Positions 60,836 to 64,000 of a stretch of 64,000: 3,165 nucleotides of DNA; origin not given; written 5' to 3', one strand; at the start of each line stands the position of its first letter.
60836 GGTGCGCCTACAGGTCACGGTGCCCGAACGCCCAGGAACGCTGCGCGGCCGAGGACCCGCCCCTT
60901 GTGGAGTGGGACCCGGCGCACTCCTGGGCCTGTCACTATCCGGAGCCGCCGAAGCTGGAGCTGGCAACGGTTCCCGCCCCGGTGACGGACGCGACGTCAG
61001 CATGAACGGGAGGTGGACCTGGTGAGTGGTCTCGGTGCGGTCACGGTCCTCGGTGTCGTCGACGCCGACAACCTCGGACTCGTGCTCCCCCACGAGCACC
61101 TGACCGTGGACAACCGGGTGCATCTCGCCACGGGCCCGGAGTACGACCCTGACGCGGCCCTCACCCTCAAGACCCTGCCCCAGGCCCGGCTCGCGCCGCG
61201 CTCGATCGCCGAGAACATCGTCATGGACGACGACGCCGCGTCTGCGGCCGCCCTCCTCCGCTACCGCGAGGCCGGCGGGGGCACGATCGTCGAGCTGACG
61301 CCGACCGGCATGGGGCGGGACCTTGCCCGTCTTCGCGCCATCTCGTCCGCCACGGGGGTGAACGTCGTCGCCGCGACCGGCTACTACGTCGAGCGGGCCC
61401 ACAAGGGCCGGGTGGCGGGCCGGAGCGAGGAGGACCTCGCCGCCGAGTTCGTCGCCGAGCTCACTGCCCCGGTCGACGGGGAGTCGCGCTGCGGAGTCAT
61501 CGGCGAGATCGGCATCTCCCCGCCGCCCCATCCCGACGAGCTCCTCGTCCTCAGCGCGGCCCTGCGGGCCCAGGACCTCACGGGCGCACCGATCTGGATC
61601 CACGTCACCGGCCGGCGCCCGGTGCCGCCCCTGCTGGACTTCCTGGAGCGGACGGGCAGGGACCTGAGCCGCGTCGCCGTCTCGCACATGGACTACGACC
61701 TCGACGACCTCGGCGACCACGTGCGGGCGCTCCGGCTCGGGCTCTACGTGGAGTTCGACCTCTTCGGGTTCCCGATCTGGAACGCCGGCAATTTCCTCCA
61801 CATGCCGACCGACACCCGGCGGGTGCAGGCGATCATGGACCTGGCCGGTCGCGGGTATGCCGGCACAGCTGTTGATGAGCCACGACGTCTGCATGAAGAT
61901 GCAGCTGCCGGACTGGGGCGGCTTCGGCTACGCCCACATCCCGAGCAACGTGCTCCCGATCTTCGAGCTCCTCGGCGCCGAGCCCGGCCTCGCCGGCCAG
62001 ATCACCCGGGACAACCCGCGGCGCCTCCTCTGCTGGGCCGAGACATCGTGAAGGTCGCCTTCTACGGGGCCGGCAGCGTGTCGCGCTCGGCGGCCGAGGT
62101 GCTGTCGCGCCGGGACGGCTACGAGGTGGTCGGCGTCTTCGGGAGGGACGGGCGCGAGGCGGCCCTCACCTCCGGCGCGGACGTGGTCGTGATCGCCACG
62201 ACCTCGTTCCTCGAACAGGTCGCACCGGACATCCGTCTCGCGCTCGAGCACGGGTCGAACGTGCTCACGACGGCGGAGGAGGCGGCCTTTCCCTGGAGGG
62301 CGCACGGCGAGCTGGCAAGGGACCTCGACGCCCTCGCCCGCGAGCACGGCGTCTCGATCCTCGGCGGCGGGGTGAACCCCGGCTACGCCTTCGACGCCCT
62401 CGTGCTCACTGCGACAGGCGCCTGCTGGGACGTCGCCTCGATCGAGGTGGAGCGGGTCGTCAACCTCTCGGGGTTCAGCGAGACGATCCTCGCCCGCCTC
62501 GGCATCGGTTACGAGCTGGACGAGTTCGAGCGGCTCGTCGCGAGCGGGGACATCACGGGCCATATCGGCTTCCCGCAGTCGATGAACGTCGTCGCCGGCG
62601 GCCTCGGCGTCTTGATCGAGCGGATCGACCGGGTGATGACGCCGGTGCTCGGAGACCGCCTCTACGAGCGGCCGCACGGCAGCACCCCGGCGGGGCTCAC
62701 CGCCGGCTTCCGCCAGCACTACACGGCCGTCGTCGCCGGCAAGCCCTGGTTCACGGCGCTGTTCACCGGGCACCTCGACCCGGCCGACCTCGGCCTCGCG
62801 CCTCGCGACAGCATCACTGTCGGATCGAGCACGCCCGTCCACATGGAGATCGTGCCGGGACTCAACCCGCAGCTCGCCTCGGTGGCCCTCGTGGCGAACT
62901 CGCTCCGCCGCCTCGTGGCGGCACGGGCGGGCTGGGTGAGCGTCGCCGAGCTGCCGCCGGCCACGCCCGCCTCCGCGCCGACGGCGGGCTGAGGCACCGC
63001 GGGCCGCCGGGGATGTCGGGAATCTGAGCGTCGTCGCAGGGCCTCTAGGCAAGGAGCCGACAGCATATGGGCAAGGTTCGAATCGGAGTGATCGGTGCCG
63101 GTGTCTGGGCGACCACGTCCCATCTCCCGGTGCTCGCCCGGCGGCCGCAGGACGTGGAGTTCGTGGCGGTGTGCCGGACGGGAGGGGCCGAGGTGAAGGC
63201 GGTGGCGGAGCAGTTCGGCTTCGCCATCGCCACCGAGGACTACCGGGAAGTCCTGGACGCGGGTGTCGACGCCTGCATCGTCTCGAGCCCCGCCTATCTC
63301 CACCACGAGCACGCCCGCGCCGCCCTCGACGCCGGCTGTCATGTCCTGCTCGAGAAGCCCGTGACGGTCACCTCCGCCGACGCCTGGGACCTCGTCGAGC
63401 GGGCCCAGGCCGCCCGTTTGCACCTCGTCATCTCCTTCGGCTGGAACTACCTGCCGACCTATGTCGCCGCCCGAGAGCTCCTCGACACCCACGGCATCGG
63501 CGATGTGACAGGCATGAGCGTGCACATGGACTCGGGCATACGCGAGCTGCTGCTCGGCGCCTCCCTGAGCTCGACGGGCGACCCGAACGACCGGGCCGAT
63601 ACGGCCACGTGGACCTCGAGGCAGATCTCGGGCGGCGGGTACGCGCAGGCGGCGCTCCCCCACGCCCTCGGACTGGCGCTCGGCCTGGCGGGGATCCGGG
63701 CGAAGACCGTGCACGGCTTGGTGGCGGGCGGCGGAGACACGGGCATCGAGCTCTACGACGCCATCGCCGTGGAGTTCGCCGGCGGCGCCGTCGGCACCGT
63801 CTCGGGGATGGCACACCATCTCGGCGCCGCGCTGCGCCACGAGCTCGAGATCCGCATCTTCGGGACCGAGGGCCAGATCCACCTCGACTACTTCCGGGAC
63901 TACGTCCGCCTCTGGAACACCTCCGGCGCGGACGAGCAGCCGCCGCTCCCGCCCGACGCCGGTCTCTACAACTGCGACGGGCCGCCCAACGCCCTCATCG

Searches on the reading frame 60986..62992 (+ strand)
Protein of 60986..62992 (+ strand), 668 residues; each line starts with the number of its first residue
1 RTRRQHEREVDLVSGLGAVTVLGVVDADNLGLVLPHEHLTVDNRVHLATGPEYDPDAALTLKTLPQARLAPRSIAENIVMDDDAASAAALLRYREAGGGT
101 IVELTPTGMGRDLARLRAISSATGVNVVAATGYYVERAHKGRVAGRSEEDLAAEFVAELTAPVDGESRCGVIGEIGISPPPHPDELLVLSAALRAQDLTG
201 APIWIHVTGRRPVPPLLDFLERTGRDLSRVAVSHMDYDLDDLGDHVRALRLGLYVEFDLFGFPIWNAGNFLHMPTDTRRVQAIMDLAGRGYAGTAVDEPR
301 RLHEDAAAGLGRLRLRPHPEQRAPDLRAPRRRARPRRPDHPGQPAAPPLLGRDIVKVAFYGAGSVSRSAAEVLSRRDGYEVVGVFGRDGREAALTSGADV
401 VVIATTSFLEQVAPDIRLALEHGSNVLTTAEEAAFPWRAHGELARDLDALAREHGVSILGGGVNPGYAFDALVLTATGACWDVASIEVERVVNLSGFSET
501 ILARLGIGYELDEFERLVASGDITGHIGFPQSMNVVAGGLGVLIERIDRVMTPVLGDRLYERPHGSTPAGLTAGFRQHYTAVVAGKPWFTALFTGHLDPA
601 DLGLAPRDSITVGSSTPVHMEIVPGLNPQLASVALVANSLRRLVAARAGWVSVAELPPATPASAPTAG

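Call 58: search_protein_families(library=pfam, proteins=[window:60986-62992:+], max_evalue=0.001)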
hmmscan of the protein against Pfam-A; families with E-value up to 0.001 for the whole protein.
window:60986-62992:+ (668 aa): 2 families
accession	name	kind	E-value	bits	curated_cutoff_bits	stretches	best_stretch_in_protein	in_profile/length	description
PF02126.24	PTE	-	1.2e-44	153.4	22.4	1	25-293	1-240/298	Phosphotriesterase family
PF19328.4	DAP_DH_C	-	6.5e-32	111.2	23.3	1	468-657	2-191/206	2,4-diaminopentanoate dehydrogenase C-terminal domain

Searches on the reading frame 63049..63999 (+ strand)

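Call 58: search_protein_families(library=pfam, proteins=[window:63049-63999:+], max_evalue=0.001)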
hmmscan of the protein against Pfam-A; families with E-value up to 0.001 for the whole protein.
window:63049-63999:+ (317 aa): 2 families
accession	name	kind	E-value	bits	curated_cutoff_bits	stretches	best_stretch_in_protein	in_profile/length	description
PF01408.29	GFO_IDH_MocA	-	4.3e-25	89.2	24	1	10-124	1-114/120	Oxidoreductase family, NAD-binding Rossmann fold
PF22725.1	GFO_IDH_MocA_C3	-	5.5e-09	36.5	27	1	138-277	1-123/124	GFO/IDH/MocA C-terminal domain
